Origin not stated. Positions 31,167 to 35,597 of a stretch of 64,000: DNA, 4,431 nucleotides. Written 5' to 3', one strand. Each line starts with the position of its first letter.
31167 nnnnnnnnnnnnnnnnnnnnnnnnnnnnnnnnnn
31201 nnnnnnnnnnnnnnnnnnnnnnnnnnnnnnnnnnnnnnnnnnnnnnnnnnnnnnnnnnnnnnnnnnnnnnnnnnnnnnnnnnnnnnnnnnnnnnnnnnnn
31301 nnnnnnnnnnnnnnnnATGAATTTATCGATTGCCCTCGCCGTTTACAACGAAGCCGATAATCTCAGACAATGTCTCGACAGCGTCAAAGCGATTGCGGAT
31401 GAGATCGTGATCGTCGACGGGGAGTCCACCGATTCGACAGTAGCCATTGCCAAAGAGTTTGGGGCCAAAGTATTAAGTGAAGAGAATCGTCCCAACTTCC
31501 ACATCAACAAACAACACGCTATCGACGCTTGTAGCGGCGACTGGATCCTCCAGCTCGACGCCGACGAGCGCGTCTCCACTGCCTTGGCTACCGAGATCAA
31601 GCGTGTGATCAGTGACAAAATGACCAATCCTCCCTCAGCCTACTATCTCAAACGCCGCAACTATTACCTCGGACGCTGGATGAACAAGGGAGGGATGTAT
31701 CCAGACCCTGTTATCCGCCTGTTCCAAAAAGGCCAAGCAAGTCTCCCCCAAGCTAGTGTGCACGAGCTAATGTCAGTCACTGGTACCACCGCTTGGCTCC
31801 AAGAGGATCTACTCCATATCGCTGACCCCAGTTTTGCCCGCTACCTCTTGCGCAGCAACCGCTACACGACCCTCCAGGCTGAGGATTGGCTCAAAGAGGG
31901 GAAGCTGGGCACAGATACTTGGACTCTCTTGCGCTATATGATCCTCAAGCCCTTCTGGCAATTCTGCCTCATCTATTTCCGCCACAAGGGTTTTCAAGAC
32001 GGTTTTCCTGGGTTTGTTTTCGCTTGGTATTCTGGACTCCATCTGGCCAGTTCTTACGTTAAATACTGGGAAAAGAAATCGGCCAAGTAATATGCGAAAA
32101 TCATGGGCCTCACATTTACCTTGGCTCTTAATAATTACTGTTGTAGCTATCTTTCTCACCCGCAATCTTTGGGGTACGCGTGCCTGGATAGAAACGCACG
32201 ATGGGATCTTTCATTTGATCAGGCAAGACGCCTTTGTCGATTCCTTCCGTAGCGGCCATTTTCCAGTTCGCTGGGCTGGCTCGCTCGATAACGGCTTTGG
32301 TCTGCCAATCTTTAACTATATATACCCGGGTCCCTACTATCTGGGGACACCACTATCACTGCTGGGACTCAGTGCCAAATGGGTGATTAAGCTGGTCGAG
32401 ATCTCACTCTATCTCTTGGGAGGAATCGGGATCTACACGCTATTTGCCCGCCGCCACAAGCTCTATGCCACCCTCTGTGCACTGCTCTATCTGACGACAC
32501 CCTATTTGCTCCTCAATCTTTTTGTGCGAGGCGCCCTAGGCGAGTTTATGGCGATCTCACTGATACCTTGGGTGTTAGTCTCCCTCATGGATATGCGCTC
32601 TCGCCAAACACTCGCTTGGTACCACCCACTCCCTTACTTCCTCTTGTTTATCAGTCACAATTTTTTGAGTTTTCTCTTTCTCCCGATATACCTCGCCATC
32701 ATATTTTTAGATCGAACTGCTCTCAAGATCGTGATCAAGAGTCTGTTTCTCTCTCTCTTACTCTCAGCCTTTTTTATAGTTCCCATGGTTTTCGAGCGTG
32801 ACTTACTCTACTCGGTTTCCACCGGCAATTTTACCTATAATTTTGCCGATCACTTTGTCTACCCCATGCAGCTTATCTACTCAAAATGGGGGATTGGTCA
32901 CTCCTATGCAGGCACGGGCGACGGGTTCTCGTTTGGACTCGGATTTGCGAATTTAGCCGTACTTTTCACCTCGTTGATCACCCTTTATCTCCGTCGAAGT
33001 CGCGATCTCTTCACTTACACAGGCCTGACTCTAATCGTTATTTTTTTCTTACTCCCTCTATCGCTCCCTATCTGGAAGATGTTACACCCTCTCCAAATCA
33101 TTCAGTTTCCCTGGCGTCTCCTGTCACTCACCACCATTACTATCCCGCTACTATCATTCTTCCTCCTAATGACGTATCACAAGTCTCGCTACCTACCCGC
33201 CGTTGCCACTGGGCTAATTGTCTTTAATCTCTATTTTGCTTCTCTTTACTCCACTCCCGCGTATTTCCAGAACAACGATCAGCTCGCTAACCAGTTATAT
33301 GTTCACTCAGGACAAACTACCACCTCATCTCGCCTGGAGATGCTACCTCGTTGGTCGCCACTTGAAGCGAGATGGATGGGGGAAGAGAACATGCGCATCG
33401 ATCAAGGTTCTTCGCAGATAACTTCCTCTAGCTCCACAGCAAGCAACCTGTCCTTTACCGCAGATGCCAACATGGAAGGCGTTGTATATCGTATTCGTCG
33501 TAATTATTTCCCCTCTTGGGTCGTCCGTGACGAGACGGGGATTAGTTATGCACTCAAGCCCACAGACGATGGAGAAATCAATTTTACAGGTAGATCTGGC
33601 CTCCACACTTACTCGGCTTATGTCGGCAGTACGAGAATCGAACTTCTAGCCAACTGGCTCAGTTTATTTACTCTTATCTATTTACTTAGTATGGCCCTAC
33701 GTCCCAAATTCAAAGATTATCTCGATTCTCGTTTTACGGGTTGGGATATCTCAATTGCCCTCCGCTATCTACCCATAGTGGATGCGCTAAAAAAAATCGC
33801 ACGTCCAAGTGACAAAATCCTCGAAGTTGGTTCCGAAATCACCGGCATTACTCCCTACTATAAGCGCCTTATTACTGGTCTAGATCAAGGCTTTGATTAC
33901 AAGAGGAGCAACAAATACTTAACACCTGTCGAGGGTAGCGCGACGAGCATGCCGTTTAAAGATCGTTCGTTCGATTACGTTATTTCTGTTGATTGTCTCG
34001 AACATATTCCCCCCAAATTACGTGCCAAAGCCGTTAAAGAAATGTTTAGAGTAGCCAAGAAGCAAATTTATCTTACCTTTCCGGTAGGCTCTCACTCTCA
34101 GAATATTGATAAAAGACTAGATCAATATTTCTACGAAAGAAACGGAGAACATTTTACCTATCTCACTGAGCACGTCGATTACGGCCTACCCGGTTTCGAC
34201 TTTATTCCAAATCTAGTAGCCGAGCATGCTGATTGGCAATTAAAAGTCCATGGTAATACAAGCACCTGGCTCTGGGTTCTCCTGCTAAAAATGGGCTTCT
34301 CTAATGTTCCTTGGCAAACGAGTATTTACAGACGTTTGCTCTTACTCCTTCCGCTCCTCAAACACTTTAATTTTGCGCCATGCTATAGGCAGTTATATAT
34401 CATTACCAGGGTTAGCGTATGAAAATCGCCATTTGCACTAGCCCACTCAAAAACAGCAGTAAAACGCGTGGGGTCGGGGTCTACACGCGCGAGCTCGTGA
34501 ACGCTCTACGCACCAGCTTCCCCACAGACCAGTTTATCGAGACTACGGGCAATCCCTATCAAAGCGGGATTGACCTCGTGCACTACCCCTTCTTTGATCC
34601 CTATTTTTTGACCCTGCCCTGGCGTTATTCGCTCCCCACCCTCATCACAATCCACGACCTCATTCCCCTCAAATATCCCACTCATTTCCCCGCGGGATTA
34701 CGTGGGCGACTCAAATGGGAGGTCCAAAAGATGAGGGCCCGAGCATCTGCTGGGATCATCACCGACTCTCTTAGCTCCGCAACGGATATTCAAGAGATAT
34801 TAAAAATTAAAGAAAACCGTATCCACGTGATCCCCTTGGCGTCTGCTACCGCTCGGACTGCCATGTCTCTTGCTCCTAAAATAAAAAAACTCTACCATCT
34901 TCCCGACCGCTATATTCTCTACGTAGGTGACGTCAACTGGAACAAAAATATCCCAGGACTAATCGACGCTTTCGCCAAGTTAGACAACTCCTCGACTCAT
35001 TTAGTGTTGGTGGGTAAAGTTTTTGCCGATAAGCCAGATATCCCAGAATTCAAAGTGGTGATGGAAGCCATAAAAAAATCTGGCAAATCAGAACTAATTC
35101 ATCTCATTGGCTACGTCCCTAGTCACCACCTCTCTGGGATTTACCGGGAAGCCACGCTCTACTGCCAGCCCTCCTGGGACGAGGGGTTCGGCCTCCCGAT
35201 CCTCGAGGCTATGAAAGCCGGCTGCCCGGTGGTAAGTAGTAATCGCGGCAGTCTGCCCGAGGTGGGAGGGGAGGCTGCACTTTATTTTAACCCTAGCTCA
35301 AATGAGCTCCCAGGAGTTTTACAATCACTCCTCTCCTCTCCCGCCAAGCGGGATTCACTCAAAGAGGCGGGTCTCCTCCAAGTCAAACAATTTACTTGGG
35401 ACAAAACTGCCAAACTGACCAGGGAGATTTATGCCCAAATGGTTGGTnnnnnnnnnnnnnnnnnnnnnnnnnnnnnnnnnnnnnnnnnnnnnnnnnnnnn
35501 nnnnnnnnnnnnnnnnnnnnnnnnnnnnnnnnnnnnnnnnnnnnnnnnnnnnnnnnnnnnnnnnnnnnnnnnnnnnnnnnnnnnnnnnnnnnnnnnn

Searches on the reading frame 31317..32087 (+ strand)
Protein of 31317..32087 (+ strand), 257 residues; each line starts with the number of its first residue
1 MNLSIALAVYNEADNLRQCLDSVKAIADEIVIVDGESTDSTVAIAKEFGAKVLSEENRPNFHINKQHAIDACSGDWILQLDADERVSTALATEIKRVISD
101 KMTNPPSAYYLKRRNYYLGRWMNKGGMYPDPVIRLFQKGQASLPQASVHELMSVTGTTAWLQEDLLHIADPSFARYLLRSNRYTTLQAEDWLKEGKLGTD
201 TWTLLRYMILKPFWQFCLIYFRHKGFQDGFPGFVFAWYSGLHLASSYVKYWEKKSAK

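Call 40: search_protein_families(library=pfam, proteins=[window:31317-32087:+], max_evalue=0.00001)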
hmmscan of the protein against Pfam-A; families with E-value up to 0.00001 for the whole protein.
window:31317-32087:+ (257 aa): 2 families
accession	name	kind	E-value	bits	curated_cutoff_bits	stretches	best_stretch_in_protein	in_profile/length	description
PF00535.33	Glycos_transf_2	-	9e-21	75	23.3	1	4-88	1-93/168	Glycosyl transferase family 2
PF13704.12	Glyco_tranf_2_4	-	5.1e-07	30.5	27.5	1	11-86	2-84/98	Glycosyl transferase family 2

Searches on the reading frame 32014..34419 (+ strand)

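Call 40: search_protein_families(library=pfam, proteins=[window:32014-34419:+], max_evalue=0.00001)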
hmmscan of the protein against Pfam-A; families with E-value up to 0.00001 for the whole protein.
window:32014-34419:+ (802 aa): 3 families
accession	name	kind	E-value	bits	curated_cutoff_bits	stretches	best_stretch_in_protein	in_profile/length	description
PF08241.18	Methyltransf_11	-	2.8e-09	37.9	21.2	1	631-684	43-90/95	Methyltransferase domain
PF13649.12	Methyltransf_25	-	1.4e-07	32.5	27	1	635-683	47-95/97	Methyltransferase domain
PF10131.15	PTPS_related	-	1.6e-07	30.6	26.4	1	100-442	1-336/621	6-pyruvoyl-tetrahydropterin synthase related domain; membrane protein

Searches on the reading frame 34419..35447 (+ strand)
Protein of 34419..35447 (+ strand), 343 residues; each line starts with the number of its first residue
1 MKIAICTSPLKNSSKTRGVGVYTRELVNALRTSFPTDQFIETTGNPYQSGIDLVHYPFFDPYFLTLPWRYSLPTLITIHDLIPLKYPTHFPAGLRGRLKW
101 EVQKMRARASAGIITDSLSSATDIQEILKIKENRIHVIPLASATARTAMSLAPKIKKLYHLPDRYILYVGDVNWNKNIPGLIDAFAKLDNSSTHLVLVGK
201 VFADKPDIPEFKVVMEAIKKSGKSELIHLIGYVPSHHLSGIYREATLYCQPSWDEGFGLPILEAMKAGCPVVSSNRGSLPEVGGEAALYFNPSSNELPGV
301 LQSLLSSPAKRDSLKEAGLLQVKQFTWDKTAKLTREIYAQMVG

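Call 41: search_protein_families(library=pfam, proteins=[window:34419-35447:+], max_evalue=0.00001)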
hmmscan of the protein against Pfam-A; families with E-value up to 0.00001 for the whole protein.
window:34419-35447:+ (343 aa): 4 families
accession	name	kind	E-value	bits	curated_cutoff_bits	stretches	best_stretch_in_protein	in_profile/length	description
PF00534.26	Glycos_transf_1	-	2.9e-28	99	26.4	1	162-318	14-169/172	Glycosyl transferases group 1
PF13692.12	Glyco_trans_1_4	-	1.4e-21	77.6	27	1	164-297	2-132/142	Glycosyl transferases group 1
PF13439.12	Glyco_transf_4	-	3.6e-10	40.6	28.5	1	50-139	72-163/170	Glycosyltransferase Family 4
PF20706.3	GT4-conflict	-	7.7e-06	25.6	26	0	237-276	274-313/385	Family 4 Glycosyltransferase in conflict systems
